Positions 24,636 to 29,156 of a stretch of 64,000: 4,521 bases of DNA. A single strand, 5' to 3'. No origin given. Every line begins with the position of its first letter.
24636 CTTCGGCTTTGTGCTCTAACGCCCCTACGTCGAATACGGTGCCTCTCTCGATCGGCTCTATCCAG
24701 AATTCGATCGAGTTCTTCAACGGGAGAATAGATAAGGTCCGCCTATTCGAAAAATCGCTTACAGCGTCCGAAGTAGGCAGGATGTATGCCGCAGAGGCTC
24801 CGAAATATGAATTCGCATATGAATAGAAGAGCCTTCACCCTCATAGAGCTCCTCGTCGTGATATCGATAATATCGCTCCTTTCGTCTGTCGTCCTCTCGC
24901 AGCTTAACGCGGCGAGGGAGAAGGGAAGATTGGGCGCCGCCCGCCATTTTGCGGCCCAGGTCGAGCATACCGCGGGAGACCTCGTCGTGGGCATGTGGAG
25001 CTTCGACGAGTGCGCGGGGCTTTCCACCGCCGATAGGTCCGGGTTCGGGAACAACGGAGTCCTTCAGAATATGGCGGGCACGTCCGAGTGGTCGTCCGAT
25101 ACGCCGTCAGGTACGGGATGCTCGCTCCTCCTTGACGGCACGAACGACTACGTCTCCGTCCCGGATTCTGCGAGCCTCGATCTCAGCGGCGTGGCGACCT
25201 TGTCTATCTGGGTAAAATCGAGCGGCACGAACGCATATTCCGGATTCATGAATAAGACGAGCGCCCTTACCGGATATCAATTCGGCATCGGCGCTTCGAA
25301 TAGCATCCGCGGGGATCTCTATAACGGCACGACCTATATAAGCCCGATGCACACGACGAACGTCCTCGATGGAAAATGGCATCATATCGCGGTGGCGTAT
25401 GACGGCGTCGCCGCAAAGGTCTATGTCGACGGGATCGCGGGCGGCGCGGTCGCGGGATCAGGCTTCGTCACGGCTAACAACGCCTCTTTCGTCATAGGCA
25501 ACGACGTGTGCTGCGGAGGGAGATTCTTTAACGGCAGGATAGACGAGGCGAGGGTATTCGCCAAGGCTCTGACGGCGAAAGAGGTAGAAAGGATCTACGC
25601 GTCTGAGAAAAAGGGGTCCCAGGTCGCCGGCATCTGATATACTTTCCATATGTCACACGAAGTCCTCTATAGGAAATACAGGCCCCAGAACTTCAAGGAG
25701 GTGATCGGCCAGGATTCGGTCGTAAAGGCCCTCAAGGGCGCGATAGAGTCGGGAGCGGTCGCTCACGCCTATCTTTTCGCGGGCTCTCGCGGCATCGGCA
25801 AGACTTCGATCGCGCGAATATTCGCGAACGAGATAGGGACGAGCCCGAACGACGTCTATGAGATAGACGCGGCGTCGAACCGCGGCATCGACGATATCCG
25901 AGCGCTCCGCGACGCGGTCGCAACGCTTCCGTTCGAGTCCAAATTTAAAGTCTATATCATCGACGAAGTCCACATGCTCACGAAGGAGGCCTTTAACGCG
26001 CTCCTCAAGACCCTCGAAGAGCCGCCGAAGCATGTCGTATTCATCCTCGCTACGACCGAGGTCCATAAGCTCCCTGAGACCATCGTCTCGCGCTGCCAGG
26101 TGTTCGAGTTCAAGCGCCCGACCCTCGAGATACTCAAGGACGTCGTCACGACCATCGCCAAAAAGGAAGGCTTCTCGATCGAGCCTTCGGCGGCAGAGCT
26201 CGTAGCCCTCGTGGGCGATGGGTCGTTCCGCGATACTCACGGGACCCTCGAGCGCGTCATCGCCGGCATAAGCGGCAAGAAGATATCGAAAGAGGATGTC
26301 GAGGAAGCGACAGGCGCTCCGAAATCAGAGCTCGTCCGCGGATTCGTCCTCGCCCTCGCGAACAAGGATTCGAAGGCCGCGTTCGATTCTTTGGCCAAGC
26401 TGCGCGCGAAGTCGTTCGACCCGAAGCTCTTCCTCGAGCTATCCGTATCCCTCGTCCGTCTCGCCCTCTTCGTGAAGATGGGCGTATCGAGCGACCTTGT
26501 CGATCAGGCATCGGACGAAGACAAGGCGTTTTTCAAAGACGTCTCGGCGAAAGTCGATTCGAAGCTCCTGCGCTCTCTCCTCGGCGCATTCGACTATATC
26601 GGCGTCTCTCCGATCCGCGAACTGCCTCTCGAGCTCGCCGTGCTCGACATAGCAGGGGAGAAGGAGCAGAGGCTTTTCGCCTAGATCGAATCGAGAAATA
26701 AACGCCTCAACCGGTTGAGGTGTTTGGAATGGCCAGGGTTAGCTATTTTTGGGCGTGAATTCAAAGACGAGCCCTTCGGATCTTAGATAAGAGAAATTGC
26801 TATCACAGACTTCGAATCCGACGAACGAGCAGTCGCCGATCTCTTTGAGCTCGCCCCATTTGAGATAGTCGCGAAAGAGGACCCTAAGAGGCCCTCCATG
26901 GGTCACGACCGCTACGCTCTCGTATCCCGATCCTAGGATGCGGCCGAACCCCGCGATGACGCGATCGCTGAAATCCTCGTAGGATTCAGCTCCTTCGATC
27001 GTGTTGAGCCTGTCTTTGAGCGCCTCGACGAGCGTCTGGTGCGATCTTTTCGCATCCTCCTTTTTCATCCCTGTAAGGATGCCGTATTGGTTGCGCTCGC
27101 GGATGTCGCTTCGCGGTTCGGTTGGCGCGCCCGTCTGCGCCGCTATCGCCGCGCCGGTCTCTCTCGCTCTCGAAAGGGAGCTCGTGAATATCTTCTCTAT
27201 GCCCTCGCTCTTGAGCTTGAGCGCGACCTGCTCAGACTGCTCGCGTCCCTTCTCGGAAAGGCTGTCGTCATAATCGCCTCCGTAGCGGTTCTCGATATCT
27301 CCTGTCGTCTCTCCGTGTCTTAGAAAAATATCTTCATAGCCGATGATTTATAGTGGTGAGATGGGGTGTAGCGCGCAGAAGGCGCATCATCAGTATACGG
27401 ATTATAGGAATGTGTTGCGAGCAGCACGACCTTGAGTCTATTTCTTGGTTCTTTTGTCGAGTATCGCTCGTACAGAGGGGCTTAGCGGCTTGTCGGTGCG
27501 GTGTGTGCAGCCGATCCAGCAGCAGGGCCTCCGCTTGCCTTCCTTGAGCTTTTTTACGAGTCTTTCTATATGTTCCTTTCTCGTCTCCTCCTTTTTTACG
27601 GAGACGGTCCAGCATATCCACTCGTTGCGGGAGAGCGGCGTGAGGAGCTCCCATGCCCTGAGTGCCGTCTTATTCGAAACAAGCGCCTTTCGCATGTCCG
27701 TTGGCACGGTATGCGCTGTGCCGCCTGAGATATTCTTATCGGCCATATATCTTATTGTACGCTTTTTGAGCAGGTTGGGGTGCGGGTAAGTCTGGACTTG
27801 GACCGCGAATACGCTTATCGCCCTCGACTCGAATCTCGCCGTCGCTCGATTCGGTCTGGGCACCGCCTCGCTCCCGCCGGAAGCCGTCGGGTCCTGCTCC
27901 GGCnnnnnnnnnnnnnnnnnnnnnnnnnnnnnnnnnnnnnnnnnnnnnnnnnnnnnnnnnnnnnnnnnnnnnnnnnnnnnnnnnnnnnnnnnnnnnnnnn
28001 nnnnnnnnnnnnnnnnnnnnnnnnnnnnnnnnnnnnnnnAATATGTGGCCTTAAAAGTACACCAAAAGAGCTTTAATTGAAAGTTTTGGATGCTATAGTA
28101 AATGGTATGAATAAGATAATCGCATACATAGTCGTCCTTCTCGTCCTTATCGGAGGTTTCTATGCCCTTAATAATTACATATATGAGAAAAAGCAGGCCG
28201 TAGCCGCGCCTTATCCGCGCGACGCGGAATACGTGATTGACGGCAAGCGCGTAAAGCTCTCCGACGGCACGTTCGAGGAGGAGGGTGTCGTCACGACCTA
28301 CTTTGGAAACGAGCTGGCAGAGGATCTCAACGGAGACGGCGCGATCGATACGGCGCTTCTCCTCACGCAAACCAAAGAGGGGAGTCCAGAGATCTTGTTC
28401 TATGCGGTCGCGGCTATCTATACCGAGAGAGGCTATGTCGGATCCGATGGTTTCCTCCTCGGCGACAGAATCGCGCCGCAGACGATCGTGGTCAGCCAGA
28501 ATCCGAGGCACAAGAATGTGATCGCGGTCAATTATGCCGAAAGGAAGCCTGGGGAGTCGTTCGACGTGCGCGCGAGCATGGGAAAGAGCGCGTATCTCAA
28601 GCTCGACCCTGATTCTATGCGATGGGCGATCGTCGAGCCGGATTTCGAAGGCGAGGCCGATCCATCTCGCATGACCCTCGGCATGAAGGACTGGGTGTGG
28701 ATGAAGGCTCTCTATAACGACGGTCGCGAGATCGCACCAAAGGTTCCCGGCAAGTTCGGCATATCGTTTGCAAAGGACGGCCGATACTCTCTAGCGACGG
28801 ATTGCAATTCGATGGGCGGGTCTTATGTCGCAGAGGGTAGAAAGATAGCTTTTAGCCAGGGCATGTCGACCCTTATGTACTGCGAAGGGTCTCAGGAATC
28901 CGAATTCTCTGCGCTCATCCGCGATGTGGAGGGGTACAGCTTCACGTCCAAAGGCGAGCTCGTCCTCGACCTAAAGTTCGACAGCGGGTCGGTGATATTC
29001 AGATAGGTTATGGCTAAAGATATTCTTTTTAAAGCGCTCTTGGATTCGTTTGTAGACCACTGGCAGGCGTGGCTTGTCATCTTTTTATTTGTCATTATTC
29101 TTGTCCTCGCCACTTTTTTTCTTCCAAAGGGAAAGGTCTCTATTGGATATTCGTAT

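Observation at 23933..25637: Tandem LamG-type pilin genes sharing a 92-nt perfect direct repeat at their 5' ends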

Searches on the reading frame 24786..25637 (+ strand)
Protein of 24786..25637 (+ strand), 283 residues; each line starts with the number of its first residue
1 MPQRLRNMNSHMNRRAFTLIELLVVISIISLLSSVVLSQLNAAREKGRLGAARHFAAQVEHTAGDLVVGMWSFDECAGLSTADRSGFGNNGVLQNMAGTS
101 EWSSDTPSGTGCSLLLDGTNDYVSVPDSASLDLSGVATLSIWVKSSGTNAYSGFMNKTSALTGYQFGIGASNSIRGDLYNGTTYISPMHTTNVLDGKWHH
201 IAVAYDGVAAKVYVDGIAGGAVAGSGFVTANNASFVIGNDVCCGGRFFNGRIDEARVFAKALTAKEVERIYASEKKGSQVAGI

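Call 8: search_protein_families(library=pfam, proteins=[window:24810-25637:+], max_evalue=0.01)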
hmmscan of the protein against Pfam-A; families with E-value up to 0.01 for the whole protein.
window:24810-25637:+ (275 aa): 3 families
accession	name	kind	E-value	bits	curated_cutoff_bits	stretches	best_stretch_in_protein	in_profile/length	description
PF13385.13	Laminin_G_3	-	7.6e-29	101.2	27.6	1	109-259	1-150/151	Concanavalin A-like lectin/glucanases superfamily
PF07963.17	N_methyl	-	1.2e-07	31.4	21.2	1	4-29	2-27/27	Prokaryotic N-terminal methylation motif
PF02210.31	Laminin_G_2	-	0.001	20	22.9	1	173-230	39-97/126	Laminin G domain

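Call 14: find_encoding_contigs(protein=window:24786-25637:+, flank=10000, max_places=10)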
Protein window:24786-25637:+ (283 aa): no gene with exactly this product is on record in the collection.

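Call 48: predict_structure(alignment_id=A2)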
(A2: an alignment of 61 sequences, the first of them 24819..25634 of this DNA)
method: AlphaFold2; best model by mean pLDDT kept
length: 272 residues; sequences in the alignment: 61
mean_pLDDT: 91.0   pTM: 0.83
mean pLDDT of the five models: 91.0, 90.4, 90.4, 89.1, 86.2
residues with pLDDT >= 90: 207; 70-90: 53; 50-70: 9; < 50: 3
segments of 3 or more residues with pLDDT < 50: 270-272
pLDDT, mean of each block of 10 residues (from residue 1): 76 94 91 81 76 88 95 97 84 94 96 97 96 91 94 95 95 96 96 98 97 94 95 91 97 94 67 43
secondary structure, 60 per line:
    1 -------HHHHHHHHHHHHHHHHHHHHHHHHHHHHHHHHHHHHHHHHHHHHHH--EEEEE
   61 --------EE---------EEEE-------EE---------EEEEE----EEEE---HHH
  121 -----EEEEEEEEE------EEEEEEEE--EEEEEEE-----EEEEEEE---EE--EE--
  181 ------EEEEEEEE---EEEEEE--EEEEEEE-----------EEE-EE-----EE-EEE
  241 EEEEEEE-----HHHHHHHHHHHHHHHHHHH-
elements in order: H8-53 E56-60 E80-83 E102-106 E111-114 E126-134 E141-148 E151-157 E163-169 E187-194 E198-203 E206-212 E224-226 E238-247 H253-271
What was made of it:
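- On Type IV pilin (class III signal peptide protein): AF2 model of A2: helix at residues 8-53, mean pLDDT 91 (call 48).
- On LamG / concanavalin-A-like lectin superfamily: AF2 strands at residues 56-247 (call 48).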

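Call 50: fold_search(model_id=the predicted structure, library=pdb)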
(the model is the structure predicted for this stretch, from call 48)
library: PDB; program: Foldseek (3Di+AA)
matches with E <= 10: 1452; with E <= 0.001: 390
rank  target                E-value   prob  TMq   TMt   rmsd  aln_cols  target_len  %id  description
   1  5ho2                  1.3e-12  1.00  0.61  0.22   3.2       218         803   23  Crystal structure of AbnA (open conformation), a GH43 extracellular arabinanase from Geobacillus stearothermophilus (released 2017-02-01)
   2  5hp6                  2.4e-12  1.00  0.61  0.22   3.1       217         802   23  Structure of AbnA, a GH43 extracellular arabinanase from Geobacillus stearothermophilus (a new conformational state) (released 2017-02-01)
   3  5hon_A                4.6e-12  1.00  0.60  0.78   3.1       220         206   22  Structure of Domain 4 of AbnA, a GH43 extracellular arabinanase from Geobacillus stearothermophilus, in complex with a (released 2017-02-01)
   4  5ho0                  1.5e-11  1.00  0.62  0.22   3.2       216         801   24  Crystal structure of AbnA (closed conformation), a GH43 extracellular arabinanase from Geobacillus stearothermophilus (released 2017-02-01)
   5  9fyq_C                3.6e-11  1.00  0.63  0.41   3.6       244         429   17  Cryo-EM structure of native SV2A in complex with TeNT-Hc, gangliosides and Pro-Macrobody 5 (released 2025-05-21)
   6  1diw                  8.9e-11  1.00  0.64  0.41   3.6       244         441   17  THE HC FRAGMENT OF TETANUS TOXIN COMPLEXED WITH GALACTOSE (released 2000-03-24)
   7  6hox                  1.2e-10  1.00  0.62  0.41   3.1       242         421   14  Crystal structure of the binding domain of Paraclostridial Mosquitocidal Protein 1 (released 2019-07-10)
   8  3hmy_A                1.5e-10  1.00  0.61  0.39   5.1       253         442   16  Crystal structure of HCR/T complexed with GT2 (released 2009-07-14)
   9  1a8d                  2.2e-10  1.00  0.64  0.40   3.4       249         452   16  TETANUS TOXIN C FRAGMENT (released 1998-10-14)
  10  1af9                  2.2e-10  1.00  0.63  0.41   3.8       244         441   17  TETANUS NEUROTOXIN C FRAGMENT (released 1998-04-29)
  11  6g5f_B                3.1e-10  1.00  0.58  0.20   4.5       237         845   12  Crystal structure of an engineered Botulinum Neurotoxin type B mutant E1191M/S1199Y in complex with human synaptotagmi (released 2019-01-16)
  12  5n0c_A                4.5e-10  1.00  0.59  0.13   5.4       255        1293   16  Crystal structure of the tetanus neurotoxin in complex with GM1a (released 2017-06-21)
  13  8byp_X                4.7e-10  1.00  0.63  0.15   3.1       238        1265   14  Botulinum neurotoxin serotype X in complex with NTNH/X (released 2023-02-08)
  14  6qns_A                5.9e-10  1.00  0.58  0.38   4.2       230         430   14  Crystal structure of the binding domain of Botulinum Neurotoxin type B mutant I1248W/V1249W in complex with human syna (released 2020-02-26)
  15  4kbb_B                5.9e-10  1.00  0.55  0.37   4.1       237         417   12  Structure of Botulinum neurotoxin B binding domain in complex with both synaptotagmin II and GD1a (released 2013-07-03)
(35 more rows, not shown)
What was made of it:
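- On LamG / concanavalin-A-like lectin superfamily: Foldseek against PDB: 5hon_A (AbnA domain 4, E 4.6e-12, TM 0.78 on the target) and tetanus/botulinum Hc domains (call 50).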

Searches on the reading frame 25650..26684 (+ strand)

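Call 58: search_protein_families(library=pfam, proteins=[window:25650-26684:+], max_evalue=0.00001)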
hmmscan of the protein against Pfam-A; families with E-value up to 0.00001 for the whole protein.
window:25650-26684:+ (344 aa): 4 families
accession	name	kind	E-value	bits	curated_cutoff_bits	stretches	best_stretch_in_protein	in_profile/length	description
PF13177.12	DNA_pol3_delta2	-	8.9e-36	123.7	27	2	77-156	80-159/161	DNA polymerase III, delta subunit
PF00004.35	AAA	-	9.5e-15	55.6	21.2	1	42-153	2-127/131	ATPase family associated with various cellular activities (AAA)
PF05496.18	RuvB_N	-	1.2e-09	38.6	27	1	11-124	2-110/159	Holliday junction DNA helicase RuvB P-loop domain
PF13401.12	AAA_22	-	2.9e-06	28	27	0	99-136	85-123/130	AAA domain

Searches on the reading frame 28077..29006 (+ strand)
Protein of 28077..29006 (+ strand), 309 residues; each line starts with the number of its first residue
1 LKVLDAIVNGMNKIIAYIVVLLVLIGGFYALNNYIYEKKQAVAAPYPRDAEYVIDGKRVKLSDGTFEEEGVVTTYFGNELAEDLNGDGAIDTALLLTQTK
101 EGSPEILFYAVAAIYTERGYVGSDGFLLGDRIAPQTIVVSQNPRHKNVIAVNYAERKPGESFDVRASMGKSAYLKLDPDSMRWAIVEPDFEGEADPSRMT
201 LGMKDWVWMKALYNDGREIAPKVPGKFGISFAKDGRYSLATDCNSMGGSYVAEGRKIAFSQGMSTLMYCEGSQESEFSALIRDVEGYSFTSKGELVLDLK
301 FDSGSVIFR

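Call 58: search_protein_families(library=pfam, proteins=[window:28077-29006:+], max_evalue=0.00001)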
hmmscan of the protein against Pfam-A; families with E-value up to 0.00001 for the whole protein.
window:28077-29006:+ (309 aa): 1 family
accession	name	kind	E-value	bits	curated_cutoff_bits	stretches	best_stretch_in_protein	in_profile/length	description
PF03724.22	META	-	1.5e-13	51.2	24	1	220-298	20-98/109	META domain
